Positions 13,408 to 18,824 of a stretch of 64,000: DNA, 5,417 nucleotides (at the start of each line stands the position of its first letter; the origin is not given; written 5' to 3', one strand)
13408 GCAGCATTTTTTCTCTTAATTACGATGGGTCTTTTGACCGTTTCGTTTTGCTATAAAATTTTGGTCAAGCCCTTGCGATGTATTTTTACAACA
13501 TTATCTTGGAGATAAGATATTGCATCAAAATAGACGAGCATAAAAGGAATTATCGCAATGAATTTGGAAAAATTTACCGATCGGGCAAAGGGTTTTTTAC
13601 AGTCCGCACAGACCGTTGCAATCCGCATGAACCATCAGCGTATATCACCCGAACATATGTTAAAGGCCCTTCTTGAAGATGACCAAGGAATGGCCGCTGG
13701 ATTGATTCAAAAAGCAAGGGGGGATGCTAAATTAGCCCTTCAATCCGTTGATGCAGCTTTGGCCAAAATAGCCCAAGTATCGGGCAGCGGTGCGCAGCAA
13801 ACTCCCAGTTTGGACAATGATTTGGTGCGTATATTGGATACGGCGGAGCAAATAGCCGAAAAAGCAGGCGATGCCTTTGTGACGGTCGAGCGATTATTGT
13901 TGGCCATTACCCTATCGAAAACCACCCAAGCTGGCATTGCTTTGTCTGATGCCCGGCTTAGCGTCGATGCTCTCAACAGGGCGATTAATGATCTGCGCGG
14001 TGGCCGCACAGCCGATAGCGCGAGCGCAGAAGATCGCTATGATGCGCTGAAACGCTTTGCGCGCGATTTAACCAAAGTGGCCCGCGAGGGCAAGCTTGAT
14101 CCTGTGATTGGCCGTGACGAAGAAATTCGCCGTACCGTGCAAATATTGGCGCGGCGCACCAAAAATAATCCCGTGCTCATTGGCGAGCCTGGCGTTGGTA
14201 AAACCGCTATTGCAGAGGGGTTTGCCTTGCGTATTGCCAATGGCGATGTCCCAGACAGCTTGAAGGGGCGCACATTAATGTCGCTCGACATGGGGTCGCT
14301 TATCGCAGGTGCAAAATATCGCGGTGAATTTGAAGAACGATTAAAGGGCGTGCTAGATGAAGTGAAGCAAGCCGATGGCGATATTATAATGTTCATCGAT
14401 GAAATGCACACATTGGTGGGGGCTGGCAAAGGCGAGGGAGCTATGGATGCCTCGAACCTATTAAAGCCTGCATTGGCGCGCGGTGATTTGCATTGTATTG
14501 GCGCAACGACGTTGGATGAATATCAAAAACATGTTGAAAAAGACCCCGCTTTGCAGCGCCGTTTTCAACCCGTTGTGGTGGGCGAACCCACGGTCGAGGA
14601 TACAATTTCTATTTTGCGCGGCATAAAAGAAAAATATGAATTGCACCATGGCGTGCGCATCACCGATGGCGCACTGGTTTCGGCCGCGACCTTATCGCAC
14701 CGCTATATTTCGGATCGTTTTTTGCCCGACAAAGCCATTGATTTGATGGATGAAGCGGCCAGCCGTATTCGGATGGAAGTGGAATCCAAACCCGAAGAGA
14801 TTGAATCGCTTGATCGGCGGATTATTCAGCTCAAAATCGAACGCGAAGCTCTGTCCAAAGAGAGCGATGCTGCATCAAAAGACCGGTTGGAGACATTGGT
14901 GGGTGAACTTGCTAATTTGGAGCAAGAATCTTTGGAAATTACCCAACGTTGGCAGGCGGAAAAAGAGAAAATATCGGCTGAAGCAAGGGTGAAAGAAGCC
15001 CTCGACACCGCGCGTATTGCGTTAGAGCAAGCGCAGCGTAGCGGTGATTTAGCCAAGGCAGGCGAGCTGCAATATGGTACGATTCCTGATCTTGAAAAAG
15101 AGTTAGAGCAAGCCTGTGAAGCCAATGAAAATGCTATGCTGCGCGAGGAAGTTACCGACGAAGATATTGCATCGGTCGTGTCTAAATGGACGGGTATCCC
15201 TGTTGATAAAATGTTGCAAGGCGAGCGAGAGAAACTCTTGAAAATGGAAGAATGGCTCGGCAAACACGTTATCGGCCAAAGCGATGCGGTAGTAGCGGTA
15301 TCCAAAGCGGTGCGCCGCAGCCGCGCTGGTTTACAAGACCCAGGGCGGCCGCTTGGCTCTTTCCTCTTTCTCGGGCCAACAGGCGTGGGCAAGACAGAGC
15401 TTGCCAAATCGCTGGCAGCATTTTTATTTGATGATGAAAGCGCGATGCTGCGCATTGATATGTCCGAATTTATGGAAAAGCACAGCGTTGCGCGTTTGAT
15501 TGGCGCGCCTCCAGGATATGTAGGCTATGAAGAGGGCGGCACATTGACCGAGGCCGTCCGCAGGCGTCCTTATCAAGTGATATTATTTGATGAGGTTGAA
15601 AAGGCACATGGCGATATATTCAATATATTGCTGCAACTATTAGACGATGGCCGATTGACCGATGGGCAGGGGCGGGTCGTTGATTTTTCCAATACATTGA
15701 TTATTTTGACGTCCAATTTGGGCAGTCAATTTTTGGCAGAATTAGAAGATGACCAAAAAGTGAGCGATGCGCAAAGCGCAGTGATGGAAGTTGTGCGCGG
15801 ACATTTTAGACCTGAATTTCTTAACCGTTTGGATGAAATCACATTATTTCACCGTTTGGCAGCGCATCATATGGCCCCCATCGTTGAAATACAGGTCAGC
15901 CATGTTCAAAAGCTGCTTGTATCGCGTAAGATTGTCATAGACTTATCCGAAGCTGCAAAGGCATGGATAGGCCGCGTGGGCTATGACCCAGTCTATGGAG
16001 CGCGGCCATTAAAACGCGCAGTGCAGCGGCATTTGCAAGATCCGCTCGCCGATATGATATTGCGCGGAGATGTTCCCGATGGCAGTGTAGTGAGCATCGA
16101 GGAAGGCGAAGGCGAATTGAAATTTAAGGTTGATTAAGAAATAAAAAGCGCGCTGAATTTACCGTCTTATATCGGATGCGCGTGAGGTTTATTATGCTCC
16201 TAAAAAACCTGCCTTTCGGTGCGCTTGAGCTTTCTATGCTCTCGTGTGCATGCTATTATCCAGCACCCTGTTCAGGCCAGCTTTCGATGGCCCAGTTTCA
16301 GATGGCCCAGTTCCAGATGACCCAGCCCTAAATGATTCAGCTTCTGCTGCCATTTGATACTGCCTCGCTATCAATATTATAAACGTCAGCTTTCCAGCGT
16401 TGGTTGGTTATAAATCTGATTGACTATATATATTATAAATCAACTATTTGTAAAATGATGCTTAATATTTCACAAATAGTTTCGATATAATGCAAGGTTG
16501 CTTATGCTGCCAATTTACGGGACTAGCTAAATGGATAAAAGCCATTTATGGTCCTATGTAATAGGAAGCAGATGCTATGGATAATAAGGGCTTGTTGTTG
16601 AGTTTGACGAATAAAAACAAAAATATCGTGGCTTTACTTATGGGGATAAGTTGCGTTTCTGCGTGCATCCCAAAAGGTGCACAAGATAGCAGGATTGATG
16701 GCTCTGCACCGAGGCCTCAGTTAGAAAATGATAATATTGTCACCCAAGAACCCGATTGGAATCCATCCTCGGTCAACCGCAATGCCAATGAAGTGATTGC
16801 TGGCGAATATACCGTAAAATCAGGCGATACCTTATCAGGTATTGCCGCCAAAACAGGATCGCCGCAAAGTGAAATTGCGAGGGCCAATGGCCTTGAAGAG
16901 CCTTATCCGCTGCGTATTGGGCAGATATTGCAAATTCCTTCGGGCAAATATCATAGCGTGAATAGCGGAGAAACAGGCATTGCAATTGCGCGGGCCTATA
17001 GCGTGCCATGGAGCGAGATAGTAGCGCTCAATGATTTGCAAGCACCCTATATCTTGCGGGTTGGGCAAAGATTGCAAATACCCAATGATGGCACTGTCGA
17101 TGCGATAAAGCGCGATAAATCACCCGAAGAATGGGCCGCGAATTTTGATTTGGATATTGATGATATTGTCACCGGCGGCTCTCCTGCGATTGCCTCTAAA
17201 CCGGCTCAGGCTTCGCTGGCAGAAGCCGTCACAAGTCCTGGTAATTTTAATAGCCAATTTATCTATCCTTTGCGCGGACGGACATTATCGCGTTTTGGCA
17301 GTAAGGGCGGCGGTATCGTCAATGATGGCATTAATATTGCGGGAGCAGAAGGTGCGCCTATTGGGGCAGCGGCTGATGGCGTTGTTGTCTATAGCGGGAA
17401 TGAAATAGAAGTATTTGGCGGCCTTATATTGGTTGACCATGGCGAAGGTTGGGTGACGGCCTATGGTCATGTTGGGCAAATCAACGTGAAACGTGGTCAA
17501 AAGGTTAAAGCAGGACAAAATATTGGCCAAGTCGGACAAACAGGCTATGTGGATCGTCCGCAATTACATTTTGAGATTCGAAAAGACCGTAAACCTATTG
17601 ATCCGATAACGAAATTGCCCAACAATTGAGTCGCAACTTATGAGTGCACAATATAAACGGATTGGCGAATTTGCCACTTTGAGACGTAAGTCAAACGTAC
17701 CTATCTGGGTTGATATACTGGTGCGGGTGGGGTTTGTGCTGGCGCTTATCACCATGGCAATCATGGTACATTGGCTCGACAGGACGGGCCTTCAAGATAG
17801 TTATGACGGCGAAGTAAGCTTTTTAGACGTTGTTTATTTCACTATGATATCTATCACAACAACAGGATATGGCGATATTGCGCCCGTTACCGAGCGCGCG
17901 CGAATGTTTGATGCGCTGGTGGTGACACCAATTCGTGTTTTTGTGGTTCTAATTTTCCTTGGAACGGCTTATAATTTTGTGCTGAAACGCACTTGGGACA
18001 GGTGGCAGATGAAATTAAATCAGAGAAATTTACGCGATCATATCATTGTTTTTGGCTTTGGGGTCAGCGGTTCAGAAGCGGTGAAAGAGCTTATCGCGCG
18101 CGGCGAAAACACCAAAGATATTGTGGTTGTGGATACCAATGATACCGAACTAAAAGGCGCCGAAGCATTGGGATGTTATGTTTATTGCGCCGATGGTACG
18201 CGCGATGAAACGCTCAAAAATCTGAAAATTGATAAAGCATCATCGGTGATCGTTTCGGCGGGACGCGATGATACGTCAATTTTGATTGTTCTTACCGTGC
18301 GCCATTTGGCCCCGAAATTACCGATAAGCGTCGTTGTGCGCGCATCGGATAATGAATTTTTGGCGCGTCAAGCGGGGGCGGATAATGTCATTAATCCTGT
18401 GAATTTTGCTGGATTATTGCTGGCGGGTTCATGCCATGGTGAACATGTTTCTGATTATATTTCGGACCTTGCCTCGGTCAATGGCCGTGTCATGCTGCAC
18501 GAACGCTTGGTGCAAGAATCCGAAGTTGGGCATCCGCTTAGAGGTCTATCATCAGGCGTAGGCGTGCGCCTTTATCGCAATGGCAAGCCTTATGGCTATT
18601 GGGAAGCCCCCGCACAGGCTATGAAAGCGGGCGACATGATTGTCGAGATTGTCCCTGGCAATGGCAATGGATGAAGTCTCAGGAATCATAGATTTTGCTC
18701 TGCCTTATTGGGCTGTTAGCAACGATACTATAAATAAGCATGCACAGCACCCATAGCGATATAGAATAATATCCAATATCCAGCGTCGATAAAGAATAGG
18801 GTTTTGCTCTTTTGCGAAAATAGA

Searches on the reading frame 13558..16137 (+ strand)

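Call 56: search_protein_families(library=pfam, proteins=[window:13558-16137:+], max_evalue=0.00001)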
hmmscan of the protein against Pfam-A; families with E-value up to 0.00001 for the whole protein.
window:13558-16137:+ (859 aa): 10 families
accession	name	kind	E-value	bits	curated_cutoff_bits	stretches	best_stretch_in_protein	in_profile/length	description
PF07724.20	AAA_2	-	6.4e-69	231.7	27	1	597-761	1-166/166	AAA domain (Cdc48 subfamily)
PF17871.7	AAA_lid_9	-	1.6e-36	124.8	22.8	1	345-446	1-102/104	AAA lid domain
PF10431.15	ClpB_D2-small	-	8.8e-25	87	21.9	1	767-846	1-80/81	C-terminal, D2-small domain, of ClpB protein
PF00004.35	AAA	-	5.9e-24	85.4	21.2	2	206-337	2-124/131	ATPase family associated with various cellular activities (AAA)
PF07728.20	AAA_5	-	3.1e-20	73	22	1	602-723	2-125/139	AAA domain (dynein-related subfamily)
PF02861.25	Clp_N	-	1.1e-19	70.7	20.7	2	17-68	1-52/53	Clp amino terminal domain, pathogenicity island component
PF13401.12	AAA_22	-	3.9e-10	40.6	27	0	602-697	8-110/130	AAA domain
PF20720.3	nSTAND3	-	6.6e-07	29.6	27.2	0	194-228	11-43/155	Novel STAND NTPase 3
PF13191.12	AAA_16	-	2.4e-06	28.6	32.6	0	183-226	2-48/167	AAA ATPase domain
PF01695.23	IstB_IS21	-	7.2e-06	26.1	24.1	0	200-225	90-115/238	IstB-like ATP binding protein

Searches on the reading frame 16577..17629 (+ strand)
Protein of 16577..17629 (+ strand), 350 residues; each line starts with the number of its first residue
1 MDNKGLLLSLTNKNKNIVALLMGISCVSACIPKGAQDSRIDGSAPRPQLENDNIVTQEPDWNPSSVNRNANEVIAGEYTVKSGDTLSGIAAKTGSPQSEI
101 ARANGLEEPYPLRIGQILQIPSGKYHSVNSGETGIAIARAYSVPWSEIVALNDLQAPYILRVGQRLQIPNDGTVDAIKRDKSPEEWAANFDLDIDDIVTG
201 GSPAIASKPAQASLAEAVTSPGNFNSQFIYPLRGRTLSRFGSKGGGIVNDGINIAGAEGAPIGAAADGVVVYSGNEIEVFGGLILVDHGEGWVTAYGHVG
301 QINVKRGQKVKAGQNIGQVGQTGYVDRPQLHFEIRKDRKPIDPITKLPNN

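Call 56: search_protein_families(library=pfam, proteins=[window:16577-17629:+], max_evalue=0.00001)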
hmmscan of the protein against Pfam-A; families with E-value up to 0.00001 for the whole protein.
window:16577-17629:+ (350 aa): 2 families
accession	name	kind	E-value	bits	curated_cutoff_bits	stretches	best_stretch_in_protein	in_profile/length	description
PF01551.29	Peptidase_M23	-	2.3e-30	105.1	28.7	1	249-343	3-96/96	Peptidase family M23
PF01476.26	LysM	-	2.8e-28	98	20.9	2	78-121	1-43/43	LysM domain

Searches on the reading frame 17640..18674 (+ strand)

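Call 56: search_protein_families(library=pfam, proteins=[window:17640-18674:+], max_evalue=0.00001)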
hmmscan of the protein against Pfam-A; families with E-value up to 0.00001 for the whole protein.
window:17640-18674:+ (344 aa): 2 families
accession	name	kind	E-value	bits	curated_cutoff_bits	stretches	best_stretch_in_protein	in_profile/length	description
PF02254.24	TrkA_N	-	6.6e-25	88.1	23.8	1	135-253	1-116/116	TrkA-N domain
PF07885.22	Ion_trans_2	-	1e-11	45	22.5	1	33-114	3-77/79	Ion channel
